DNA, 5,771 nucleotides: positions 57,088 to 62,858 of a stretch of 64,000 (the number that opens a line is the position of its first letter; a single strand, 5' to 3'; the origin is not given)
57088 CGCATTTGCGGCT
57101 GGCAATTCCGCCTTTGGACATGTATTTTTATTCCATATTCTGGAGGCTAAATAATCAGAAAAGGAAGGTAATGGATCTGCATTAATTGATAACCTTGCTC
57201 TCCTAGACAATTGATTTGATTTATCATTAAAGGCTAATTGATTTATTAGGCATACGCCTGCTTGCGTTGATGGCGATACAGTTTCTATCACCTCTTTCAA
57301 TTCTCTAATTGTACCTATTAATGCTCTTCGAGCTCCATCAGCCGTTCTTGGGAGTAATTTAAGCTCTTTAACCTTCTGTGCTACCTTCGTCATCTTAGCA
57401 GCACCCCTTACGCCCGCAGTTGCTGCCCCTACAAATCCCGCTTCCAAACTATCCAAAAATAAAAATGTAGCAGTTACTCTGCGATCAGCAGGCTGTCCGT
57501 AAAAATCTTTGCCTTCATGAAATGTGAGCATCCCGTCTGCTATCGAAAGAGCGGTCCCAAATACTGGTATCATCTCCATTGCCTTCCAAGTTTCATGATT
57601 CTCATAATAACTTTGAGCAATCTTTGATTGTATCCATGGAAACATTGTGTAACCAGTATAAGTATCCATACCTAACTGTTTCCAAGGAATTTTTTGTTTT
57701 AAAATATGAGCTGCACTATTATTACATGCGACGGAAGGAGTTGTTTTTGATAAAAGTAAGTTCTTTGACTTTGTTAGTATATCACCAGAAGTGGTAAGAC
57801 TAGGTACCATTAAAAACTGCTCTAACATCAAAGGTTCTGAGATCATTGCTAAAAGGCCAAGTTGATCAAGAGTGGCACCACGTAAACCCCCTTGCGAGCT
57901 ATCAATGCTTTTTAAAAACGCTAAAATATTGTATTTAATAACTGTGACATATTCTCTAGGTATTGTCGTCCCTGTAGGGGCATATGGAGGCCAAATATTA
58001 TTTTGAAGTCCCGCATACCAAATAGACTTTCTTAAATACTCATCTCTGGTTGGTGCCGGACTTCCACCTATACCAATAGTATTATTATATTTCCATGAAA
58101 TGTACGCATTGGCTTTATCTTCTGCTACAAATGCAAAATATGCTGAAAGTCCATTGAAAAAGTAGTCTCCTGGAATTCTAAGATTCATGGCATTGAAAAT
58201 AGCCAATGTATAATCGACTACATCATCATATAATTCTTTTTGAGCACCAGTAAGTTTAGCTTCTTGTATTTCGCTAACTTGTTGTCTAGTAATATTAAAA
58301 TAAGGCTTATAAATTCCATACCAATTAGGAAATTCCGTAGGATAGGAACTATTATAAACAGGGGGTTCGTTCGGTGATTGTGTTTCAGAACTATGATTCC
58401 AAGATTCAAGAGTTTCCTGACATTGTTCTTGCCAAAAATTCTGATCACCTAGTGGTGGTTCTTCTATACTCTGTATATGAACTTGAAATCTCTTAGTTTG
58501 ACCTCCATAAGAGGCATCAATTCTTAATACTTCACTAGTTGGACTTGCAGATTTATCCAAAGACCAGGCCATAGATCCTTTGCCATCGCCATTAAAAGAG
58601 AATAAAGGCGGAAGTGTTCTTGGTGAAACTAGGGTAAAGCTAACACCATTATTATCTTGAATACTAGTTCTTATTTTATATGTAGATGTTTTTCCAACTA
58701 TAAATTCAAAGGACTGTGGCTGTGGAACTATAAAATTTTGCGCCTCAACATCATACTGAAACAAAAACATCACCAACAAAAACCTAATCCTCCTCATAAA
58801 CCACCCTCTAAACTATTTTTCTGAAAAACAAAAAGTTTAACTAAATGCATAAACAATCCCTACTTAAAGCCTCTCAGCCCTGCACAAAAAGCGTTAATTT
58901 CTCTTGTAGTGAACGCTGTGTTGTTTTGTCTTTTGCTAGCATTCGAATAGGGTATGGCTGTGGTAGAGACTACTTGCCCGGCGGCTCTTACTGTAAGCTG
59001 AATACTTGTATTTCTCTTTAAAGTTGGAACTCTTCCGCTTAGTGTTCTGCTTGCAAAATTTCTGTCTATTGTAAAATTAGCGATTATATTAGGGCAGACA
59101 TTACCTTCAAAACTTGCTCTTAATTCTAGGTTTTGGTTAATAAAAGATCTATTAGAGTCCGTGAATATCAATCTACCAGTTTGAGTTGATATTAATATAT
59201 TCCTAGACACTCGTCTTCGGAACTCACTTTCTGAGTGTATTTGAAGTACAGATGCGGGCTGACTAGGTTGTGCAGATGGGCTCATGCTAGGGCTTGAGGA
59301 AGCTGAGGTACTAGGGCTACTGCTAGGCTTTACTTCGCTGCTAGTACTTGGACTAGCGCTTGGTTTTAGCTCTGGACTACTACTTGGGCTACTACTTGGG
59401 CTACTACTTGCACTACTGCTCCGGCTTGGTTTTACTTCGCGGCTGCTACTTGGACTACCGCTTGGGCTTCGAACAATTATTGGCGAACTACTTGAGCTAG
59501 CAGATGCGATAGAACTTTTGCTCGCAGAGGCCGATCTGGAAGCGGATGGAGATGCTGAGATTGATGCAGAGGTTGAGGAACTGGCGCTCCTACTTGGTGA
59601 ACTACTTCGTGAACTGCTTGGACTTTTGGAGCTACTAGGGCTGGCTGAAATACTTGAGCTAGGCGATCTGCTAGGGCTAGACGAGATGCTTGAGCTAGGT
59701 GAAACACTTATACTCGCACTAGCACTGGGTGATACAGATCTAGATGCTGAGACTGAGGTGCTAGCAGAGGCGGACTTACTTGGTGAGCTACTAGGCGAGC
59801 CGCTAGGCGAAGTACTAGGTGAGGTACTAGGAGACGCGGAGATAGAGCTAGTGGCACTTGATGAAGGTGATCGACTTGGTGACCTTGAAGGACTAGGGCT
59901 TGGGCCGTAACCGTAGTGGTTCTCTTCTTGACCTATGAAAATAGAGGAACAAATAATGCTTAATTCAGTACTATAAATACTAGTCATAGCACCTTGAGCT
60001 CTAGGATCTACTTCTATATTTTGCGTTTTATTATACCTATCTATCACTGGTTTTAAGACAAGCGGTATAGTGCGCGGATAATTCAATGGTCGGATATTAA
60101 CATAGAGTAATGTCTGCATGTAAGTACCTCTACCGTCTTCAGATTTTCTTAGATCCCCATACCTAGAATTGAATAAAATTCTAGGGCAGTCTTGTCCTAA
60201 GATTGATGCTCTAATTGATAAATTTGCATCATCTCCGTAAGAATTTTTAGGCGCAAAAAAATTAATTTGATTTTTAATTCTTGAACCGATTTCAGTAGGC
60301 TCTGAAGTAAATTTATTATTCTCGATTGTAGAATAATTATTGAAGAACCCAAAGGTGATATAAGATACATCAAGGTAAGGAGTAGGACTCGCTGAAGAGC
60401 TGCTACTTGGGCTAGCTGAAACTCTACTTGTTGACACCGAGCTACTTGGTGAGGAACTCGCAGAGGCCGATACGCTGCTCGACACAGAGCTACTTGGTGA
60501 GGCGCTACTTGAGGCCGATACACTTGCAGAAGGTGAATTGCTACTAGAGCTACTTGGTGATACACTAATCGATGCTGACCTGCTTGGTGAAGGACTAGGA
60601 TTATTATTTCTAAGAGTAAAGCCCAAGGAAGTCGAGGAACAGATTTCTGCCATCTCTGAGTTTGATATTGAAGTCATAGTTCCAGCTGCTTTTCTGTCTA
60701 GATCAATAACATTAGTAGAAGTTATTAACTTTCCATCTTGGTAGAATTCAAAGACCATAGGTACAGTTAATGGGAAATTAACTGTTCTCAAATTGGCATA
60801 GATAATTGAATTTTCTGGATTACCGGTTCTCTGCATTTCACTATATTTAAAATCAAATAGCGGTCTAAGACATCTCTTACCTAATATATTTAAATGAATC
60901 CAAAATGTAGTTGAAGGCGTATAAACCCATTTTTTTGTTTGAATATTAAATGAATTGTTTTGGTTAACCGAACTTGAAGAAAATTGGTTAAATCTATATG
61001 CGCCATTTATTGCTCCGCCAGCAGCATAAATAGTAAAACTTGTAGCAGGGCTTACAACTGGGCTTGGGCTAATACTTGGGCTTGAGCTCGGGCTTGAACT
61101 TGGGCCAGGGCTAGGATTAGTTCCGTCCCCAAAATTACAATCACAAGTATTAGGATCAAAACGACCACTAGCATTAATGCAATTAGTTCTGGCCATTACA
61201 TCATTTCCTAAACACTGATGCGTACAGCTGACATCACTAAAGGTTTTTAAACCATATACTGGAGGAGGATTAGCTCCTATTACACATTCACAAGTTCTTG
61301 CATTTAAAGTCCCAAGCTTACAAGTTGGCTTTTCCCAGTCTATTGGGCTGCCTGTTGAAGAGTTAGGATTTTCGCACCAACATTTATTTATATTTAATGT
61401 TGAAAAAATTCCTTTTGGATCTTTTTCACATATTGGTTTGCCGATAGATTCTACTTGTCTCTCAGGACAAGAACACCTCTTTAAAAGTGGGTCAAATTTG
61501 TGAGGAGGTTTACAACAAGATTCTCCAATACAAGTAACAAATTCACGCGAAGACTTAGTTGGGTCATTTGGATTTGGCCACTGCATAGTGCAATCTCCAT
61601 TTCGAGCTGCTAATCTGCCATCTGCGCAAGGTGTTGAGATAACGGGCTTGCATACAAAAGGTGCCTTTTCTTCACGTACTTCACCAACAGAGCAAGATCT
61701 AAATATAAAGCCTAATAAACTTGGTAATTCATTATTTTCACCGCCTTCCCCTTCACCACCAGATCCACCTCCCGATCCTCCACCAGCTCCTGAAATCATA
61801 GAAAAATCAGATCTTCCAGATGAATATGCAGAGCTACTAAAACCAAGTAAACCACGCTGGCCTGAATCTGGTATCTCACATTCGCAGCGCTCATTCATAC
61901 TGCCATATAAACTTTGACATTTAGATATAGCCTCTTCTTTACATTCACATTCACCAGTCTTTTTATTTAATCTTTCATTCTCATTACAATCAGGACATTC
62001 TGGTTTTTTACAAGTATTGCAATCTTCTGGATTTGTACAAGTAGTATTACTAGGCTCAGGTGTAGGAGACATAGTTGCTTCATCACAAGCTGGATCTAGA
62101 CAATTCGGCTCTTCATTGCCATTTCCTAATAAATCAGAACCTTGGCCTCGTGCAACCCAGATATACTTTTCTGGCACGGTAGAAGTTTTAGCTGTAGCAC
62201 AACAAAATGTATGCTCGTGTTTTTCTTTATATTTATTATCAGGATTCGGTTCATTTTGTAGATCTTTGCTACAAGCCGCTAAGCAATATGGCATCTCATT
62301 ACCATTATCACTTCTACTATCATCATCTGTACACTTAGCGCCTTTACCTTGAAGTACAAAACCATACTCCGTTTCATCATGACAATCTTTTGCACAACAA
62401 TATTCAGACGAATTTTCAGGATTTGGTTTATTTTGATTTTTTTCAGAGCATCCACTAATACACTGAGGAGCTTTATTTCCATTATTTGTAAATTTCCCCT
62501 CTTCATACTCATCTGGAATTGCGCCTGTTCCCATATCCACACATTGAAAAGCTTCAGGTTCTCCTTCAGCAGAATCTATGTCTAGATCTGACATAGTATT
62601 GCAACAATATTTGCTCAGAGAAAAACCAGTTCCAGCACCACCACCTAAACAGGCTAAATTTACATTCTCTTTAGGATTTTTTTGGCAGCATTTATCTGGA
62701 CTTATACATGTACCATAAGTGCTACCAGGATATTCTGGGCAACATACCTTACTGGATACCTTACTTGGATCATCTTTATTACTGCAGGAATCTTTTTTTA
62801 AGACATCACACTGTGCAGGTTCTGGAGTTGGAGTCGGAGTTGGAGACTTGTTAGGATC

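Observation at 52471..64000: Cluster of three very large signal-peptide proteins on the strand opposite the giant ORF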

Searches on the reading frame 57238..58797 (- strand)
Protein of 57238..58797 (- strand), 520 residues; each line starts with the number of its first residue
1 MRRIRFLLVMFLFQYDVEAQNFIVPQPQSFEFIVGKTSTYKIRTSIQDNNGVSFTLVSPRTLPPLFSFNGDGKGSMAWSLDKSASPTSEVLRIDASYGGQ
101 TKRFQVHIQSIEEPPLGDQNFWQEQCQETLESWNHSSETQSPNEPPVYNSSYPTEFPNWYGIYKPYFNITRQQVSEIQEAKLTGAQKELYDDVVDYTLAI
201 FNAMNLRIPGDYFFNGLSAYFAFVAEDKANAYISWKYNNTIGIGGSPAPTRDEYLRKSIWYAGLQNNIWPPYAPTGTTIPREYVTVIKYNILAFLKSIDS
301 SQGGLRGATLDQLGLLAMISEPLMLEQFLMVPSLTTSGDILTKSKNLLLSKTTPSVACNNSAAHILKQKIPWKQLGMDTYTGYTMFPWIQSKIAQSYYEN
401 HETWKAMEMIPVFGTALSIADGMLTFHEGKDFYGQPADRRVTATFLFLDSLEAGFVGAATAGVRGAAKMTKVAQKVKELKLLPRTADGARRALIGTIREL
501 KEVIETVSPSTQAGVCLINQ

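Call 110: search_dna_similar(query=window:57238-58797:-, collection=plasmids, mode=protein, max_evalue=0.001, max_rows=10)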
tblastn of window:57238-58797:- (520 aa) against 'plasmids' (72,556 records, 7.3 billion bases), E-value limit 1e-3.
No match.

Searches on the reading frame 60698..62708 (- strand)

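Call 24: find_homologous_proteins(query=window:60698-62708:-, max_evalue=0.01)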
Query window:60698-62708:- (670 aa): 1 proteins with E <= 0.01 among 8000 candidates.
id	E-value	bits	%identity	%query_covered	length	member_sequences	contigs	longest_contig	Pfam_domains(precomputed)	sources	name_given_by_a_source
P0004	1.1e-67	247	39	56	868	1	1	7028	-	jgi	jgi:hypothetical protein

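Call 25: find_encoding_contigs(protein=P0004, flank=10000)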
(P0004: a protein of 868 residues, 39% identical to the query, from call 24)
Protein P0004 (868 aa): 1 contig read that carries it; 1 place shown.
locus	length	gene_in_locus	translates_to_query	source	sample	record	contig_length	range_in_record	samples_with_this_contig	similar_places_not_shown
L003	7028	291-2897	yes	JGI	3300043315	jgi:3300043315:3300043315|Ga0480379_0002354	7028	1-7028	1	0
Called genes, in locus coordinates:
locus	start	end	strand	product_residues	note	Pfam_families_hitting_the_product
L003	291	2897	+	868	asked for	-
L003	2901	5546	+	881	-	-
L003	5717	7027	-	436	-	?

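Call 28: find_related_loci(query=A1, collection=genome_contigs, flank=10000)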
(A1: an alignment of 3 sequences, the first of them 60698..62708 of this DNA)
Query A1 (670 aa) in genome_contigs; peptide patterns used: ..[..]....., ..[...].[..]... (x = any residue, [..] = any of these).
83 stretches matched a pattern, but none encodes a relative of the query by tblastn (E <= 1e-3).

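Call 31: find_related_loci(query=A1, collection=metagenome_contigs, flank=10000)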
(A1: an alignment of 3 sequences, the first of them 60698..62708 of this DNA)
Query A1 (670 aa) in metagenome_contigs; peptide patterns used: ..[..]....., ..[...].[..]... (x = any residue, [..] = any of these).
180 stretches matched a pattern, but none encodes a relative of the query by tblastn (E <= 1e-3).

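Call 66: search_solved_structures(query=A1, max_evalue=1)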
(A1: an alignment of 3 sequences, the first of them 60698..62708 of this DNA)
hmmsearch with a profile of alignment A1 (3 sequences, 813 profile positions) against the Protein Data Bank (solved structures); distinct sequences matched with E-value up to 1: 2.
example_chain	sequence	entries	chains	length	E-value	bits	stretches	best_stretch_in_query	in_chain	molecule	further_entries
7mvz_C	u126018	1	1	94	0.05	15.2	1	376-422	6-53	Nucleoporin NUP145N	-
7mvv_C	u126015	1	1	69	0.06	15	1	375-408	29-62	Nucleoporin NUP145N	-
